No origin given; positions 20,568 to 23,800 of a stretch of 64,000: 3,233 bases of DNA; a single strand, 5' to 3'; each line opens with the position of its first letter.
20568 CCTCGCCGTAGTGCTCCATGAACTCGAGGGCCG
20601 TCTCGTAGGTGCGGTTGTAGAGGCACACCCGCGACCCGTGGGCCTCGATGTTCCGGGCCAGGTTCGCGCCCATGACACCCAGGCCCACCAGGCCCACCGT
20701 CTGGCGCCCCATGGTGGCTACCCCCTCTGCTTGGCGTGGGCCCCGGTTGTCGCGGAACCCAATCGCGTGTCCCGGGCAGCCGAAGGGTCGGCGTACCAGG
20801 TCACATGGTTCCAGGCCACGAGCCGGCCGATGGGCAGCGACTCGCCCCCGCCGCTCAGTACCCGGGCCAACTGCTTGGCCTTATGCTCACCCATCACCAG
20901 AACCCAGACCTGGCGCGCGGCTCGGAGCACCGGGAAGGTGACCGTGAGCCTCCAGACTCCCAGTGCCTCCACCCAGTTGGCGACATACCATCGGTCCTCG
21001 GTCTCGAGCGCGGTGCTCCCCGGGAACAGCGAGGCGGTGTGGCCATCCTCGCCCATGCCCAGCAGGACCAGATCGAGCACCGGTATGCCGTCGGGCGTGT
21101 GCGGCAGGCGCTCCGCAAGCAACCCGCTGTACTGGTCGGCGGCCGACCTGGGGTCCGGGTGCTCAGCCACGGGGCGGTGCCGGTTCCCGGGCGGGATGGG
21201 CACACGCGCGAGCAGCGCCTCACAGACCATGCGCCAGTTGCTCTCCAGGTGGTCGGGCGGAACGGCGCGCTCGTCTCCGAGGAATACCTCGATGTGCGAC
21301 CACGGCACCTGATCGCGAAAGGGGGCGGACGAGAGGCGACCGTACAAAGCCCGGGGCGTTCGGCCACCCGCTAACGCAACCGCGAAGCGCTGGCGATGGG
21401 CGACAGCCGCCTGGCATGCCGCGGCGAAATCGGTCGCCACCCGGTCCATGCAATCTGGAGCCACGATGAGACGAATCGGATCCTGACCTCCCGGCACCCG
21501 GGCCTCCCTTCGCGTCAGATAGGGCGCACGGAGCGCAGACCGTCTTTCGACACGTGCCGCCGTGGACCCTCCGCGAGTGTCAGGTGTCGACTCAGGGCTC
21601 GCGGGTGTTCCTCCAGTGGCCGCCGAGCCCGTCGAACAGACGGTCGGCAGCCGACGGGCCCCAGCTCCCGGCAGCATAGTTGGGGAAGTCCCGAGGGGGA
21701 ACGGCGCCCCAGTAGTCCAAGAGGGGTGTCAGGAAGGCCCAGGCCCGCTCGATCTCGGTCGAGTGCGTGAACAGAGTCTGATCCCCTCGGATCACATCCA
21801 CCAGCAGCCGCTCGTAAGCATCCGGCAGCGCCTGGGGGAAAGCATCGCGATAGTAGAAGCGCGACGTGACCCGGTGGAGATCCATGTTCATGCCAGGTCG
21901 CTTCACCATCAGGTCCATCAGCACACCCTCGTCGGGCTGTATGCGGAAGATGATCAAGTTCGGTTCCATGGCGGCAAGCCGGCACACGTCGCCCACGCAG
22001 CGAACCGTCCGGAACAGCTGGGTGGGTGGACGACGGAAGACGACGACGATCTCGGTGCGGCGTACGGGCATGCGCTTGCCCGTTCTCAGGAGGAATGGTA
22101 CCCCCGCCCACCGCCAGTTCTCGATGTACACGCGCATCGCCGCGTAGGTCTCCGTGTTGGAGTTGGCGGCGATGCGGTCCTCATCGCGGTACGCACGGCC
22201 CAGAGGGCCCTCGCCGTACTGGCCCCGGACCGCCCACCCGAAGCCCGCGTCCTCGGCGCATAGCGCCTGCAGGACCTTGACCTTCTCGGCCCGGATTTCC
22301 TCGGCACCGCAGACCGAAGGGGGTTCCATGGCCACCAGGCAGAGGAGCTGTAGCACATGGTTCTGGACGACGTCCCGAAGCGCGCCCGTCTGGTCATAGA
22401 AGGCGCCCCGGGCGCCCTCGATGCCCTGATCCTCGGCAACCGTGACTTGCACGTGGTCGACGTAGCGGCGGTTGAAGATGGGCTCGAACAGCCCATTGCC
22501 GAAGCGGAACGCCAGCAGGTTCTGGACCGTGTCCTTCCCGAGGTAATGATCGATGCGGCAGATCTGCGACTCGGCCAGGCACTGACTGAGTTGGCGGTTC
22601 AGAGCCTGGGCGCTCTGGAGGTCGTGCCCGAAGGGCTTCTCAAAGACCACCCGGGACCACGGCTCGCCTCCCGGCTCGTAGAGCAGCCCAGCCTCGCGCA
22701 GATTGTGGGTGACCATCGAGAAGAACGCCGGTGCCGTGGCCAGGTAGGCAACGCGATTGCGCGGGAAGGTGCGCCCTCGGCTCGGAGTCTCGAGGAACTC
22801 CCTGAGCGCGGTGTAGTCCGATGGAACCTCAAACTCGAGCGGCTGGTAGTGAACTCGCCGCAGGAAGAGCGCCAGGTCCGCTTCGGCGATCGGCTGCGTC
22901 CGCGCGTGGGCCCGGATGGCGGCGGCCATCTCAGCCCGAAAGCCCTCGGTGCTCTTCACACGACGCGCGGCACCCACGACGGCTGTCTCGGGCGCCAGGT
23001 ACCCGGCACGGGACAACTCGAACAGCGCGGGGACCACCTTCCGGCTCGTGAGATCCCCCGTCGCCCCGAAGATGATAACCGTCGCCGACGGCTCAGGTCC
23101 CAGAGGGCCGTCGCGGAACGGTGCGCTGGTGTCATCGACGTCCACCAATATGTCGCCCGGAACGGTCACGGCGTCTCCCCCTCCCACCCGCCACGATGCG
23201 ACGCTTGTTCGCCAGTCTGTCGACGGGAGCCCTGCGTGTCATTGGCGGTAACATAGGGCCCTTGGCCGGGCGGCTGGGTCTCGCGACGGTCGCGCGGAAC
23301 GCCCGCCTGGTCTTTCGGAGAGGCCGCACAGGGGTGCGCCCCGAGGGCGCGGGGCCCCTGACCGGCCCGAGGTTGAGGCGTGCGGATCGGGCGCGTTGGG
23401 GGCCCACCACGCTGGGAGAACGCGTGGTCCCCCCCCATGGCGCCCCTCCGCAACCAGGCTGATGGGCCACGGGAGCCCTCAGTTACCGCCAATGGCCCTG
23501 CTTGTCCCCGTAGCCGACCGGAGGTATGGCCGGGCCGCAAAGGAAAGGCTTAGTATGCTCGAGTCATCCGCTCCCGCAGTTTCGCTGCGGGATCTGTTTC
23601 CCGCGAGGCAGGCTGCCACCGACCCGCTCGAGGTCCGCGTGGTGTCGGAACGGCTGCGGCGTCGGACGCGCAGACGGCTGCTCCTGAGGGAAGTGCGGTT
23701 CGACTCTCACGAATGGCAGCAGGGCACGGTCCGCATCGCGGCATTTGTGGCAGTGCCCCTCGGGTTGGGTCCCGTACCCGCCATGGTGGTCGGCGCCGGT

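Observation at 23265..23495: ~230-bp GC-rich element present twice (23265-23495 and 34826-35058) with hairpin-loop-restricted substitutions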

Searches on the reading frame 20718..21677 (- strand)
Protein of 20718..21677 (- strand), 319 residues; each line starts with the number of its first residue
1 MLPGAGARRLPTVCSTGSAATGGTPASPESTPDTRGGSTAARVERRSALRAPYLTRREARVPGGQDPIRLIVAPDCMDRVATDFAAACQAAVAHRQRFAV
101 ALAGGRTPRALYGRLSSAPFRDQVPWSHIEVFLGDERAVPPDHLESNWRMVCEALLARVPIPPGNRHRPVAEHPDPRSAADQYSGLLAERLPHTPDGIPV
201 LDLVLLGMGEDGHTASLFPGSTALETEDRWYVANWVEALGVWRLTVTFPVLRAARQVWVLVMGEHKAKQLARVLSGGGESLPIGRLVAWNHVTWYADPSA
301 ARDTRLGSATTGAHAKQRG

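Call 20: search_protein_families(library=pfam, proteins=[window:20718-21677:-])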
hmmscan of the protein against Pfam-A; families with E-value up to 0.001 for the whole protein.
window:20718-21677:- (319 aa): 1 family
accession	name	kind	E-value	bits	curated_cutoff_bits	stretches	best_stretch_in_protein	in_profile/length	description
PF01182.26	Glucosamine_iso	-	1.9e-63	214.7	27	1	76-286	6-216/225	Glucosamine-6-phosphate isomerases/6-phosphogluconolactonase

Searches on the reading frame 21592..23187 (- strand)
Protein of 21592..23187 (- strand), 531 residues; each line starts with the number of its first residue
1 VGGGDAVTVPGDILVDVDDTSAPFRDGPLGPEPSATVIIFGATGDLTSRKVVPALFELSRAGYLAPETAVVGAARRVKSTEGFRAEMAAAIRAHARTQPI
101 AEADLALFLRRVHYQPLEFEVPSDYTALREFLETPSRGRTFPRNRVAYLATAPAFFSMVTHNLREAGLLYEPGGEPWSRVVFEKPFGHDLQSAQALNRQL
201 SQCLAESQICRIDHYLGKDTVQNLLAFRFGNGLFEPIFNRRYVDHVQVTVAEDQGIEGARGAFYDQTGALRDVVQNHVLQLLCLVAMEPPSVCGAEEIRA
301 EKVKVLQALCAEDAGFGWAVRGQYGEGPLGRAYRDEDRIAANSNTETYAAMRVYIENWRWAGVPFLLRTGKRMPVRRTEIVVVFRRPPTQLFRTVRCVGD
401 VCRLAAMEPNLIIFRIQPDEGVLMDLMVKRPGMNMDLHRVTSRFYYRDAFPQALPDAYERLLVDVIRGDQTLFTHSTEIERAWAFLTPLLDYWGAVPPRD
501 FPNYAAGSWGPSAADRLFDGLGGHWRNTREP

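Call 20: search_protein_families(library=pfam, proteins=[window:21592-23187:-])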
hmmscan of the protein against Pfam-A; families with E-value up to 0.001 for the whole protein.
window:21592-23187:- (531 aa): 2 families
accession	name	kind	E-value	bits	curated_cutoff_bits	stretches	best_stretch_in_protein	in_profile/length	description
PF02781.21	G6PD_C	-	2.4e-106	355.6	27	1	225-526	1-296/296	Glucose-6-phosphate dehydrogenase, C-terminal domain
PF00479.28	G6PD_N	-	1e-57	196.2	22.1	1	38-223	1-183/183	Glucose-6-phosphate dehydrogenase, NAD binding domain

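Call 21: list_cluster_members(proteins=[window:21592-23187:-, window:30402-31865:-, window:32891-34240:+, window:20718-21677:-, window:23555-24805:+, window:23166-23540:-, window:23132-23470:-, window:23121-23462:+, window:34773-35090:-, window:34735-35157:+])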
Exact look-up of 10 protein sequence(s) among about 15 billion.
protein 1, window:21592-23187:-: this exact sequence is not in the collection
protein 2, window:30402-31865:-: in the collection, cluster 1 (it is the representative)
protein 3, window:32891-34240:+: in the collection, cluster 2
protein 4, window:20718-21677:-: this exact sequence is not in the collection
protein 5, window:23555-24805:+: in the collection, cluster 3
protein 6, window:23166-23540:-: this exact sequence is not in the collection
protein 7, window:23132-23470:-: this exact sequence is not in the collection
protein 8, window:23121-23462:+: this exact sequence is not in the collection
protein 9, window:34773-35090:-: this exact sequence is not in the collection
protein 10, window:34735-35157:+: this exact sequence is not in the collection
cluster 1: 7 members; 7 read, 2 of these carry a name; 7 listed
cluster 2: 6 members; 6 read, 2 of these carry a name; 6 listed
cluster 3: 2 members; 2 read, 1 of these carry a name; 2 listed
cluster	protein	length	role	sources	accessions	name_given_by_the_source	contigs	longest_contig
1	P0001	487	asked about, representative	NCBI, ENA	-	-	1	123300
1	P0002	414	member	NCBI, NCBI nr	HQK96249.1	MAG TPA: lysine--tRNA ligase, partial [Armatimonadota bacterium] | lysine--tRNA ligase [Armatimonadota bacterium]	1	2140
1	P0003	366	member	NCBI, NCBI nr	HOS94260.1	MAG TPA: OB-fold nucleic acid binding domain-containing protein, partial [Armatimonadota ... | OB-fold nucleic acid binding domain-containing protein [Armatimonadota bacterium]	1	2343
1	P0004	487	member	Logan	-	-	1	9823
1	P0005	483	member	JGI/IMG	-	-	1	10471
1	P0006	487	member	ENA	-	-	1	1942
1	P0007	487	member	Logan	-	-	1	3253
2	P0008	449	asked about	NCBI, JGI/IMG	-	-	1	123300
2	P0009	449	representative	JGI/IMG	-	-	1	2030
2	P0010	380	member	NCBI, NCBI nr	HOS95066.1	MAG TPA: Gfo/Idh/MocA family oxidoreductase, partial [Armatimonadota bacterium] | Gfo/Idh/MocA family oxidoreductase [Armatimonadota bacterium]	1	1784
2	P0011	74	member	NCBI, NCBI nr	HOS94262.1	MAG TPA: twin-arginine translocation signal domain-containing protein, partial ... | twin-arginine translocation signal domain-containing protein [Armatimonadota bacterium]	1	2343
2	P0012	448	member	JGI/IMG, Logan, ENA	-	-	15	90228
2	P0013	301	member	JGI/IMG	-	-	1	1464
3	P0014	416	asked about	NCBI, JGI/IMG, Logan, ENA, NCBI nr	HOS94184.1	MAG TPA: acetylxylan esterase [Armatimonadota bacterium] | acetylxylan esterase [Armatimonadota bacterium]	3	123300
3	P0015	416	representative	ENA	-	-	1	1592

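Call 22: find_encoding_contigs(protein=P0014, flank=10000, max_places=10)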
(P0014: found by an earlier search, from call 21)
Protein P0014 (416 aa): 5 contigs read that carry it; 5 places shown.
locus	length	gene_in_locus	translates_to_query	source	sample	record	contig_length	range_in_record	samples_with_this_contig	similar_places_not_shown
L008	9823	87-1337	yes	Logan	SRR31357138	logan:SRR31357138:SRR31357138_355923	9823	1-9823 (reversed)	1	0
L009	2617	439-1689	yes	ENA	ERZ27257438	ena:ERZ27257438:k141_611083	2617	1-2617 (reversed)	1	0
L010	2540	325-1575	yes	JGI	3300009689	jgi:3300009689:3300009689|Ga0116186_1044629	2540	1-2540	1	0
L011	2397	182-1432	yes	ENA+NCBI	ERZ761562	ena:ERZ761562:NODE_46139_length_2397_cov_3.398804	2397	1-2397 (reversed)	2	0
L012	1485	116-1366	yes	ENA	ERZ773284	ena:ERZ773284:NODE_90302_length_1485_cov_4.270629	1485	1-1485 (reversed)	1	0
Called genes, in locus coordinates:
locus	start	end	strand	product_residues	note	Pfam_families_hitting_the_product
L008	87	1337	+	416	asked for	PF22244:GCE_fung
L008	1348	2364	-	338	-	PF26550:Tricorn_2nd (faint), PF07676:PD40 (faint), PF26549:Tricorn_N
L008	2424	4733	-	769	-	PF07244:POTRA (weak), PF14559:TPR_19 (faint)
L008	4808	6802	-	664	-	PF12439:GDE_N, PF06202:GDE_C, PF22422:MGH1-like_GH (weak)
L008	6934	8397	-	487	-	PF01336:tRNA_anti-codon, PF00152:tRNA-synt_2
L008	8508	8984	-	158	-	PF03449:GreA_GreB_N, PF01272:GreA_GreB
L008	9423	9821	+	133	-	?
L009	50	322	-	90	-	-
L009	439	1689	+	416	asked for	PF22244:GCE_fung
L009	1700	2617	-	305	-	?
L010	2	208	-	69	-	?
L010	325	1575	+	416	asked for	PF22244:GCE_fung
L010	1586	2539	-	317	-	PF26550:Tricorn_2nd (faint), PF07676:PD40 (faint), PF26549:Tricorn_N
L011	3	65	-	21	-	?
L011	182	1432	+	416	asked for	PF22244:GCE_fung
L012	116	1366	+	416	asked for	PF22244:GCE_fung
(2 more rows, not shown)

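Call 23: find_encoding_contigs(protein=P0012, flank=10000, max_places=10)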
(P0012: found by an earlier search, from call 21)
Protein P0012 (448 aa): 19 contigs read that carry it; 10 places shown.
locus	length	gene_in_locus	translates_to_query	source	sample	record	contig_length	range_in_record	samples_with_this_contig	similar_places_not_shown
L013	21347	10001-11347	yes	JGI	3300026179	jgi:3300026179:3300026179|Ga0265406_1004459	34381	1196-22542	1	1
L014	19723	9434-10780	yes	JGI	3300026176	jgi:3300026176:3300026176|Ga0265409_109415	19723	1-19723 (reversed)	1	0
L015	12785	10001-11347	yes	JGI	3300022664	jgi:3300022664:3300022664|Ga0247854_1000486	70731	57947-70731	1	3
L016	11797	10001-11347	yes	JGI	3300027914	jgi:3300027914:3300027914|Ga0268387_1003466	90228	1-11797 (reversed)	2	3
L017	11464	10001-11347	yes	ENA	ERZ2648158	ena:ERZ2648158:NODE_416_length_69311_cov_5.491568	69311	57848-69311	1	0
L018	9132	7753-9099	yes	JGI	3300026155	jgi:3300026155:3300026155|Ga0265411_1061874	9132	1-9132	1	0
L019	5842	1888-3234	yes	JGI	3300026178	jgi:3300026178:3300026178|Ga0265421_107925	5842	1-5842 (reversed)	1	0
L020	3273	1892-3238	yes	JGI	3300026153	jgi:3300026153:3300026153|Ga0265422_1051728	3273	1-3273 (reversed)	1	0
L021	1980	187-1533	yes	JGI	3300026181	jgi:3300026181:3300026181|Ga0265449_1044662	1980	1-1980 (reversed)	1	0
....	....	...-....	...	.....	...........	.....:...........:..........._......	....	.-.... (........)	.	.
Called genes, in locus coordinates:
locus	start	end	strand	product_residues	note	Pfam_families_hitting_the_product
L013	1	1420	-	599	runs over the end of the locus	PF02012:BNR (faint), PF13088:BNR_2 (weak), PF13385:Laminin_G_3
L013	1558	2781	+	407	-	PF14100:DUF6807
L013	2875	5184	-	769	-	PF07244:POTRA (weak)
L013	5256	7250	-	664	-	PF12439:GDE_N, PF06202:GDE_C, PF22422:MGH1-like_GH (weak)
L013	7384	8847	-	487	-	PF01336:tRNA_anti-codon, PF00152:tRNA-synt_2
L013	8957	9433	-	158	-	PF03449:GreA_GreB_N, PF01272:GreA_GreB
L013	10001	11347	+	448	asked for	PF01408:GFO_IDH_MocA, PF19051:GFO_IDH_MocA_C2, PF02894:GFO_IDH_MocA_C, PF22725:GFO_IDH_MocA_C3, PF19051:GFO_IDH_MocA_C2 (weak)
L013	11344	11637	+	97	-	-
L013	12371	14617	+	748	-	PF01738:DLH (faint), PF12715:Abhydrolase_7 (faint), PF00561:Abhydrolase_1 (faint)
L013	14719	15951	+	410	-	PF00817:IMS, PF11798:IMS_HHH (faint), PF21999:IMS_HHH_1 (weak), PF11799:IMS_C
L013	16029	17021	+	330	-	PF19328:DAP_DH_C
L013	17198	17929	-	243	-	PF13483:Lactamase_B_3 (weak), PF12706:Lactamase_B_2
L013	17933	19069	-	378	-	PF00266:Aminotran_5, PF01041:DegT_DnrJ_EryC1 (weak)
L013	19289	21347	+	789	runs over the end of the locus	PF00270:DEAD, PF00271:Helicase_C (weak), PF22590:Cas3-like_C_2, PF18019:Cas3_HD (weak)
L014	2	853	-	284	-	?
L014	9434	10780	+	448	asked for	PF01408:GFO_IDH_MocA, PF19051:GFO_IDH_MocA_C2, PF02894:GFO_IDH_MocA_C, PF22725:GFO_IDH_MocA_C3, PF19051:GFO_IDH_MocA_C2 (weak)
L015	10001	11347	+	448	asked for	PF01408:GFO_IDH_MocA, PF19051:GFO_IDH_MocA_C2, PF02894:GFO_IDH_MocA_C, PF22725:GFO_IDH_MocA_C3, PF19051:GFO_IDH_MocA_C2 (weak)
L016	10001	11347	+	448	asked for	PF01408:GFO_IDH_MocA, PF19051:GFO_IDH_MocA_C2, PF02894:GFO_IDH_MocA_C, PF22725:GFO_IDH_MocA_C3, PF19051:GFO_IDH_MocA_C2 (weak)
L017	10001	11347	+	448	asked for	PF01408:GFO_IDH_MocA, PF19051:GFO_IDH_MocA_C2, PF02894:GFO_IDH_MocA_C, PF22725:GFO_IDH_MocA_C3, PF19051:GFO_IDH_MocA_C2 (weak)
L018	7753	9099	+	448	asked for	PF01408:GFO_IDH_MocA, PF19051:GFO_IDH_MocA_C2, PF02894:GFO_IDH_MocA_C, PF22725:GFO_IDH_MocA_C3, PF19051:GFO_IDH_MocA_C2 (weak)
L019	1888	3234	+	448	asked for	PF01408:GFO_IDH_MocA, PF19051:GFO_IDH_MocA_C2, PF02894:GFO_IDH_MocA_C, PF22725:GFO_IDH_MocA_C3, PF19051:GFO_IDH_MocA_C2 (weak)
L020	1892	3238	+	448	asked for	PF01408:GFO_IDH_MocA, PF19051:GFO_IDH_MocA_C2, PF02894:GFO_IDH_MocA_C, PF22725:GFO_IDH_MocA_C3, PF19051:GFO_IDH_MocA_C2 (weak)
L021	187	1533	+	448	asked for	PF01408:GFO_IDH_MocA, PF19051:GFO_IDH_MocA_C2, PF02894:GFO_IDH_MocA_C, PF22725:GFO_IDH_MocA_C3, PF19051:GFO_IDH_MocA_C2 (weak)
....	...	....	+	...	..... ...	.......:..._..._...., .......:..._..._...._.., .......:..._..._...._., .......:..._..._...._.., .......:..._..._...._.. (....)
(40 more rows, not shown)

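Call 65: find_encoding_contigs(protein=P0015, flank=10000, max_places=6)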
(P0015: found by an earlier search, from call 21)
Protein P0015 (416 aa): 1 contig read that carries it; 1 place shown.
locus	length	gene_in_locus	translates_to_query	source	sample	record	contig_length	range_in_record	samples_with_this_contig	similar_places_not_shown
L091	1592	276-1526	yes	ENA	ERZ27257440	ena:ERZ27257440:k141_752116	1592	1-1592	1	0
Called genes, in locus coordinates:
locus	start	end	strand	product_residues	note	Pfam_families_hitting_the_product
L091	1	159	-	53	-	?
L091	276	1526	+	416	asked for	PF22244:GCE_fung (weak)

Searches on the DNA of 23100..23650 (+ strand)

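Call 13: search_dna_similar(query=window:23230-23505:+, collection=plasmids, mode=distant, max_evalue=0.001, max_rows=30)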
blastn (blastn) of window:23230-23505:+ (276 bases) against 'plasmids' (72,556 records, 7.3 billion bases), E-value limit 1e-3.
No match.

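Call 14: search_rna_families(source=window, start=23100, end=23650, threshold=evalue, max_evalue=10)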
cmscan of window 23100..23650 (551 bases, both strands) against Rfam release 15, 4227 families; matches with E-value up to 10: 1.
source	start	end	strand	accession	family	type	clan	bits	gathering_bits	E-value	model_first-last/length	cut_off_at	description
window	23590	23628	-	RF01550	TB8Cs3H1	Gene; snRNA; snoRNA; HACA-box;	-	14.5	45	3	1-63/63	no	Trypanosomatid snoRNA TB8Cs3H1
